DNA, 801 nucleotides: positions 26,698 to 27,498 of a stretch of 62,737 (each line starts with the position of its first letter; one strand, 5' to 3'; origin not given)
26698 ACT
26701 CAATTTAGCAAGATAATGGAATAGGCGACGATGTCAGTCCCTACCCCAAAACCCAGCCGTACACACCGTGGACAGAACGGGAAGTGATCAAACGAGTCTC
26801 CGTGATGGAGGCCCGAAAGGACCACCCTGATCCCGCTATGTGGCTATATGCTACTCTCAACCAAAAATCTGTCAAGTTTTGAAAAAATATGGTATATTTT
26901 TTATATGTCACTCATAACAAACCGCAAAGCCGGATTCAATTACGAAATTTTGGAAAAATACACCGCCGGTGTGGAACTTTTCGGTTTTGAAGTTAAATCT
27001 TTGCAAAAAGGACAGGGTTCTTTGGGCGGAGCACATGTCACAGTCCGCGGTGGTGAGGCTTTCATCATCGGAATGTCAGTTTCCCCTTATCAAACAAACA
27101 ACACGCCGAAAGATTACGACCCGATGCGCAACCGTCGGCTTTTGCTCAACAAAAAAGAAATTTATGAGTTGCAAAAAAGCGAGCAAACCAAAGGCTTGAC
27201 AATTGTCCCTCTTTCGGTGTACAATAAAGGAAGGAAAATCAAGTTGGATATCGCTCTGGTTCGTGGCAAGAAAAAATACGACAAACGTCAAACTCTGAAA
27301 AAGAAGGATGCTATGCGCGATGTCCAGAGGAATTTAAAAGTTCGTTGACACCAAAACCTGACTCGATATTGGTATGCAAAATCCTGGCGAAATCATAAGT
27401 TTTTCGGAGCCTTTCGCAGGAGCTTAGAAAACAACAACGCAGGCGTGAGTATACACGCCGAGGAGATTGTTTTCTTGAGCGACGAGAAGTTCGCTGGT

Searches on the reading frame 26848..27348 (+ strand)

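Call 85: search_protein_families(library=pfam, proteins=[window:26848-27348:+], max_evalue=0.01)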
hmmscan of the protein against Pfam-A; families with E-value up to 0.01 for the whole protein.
window:26848-27348:+ (166 aa): 1 family
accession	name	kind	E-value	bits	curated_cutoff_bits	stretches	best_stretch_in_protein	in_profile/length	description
PF01668.23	SmpB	-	1.4e-49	168.2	27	1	23-164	2-142/143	SmpB protein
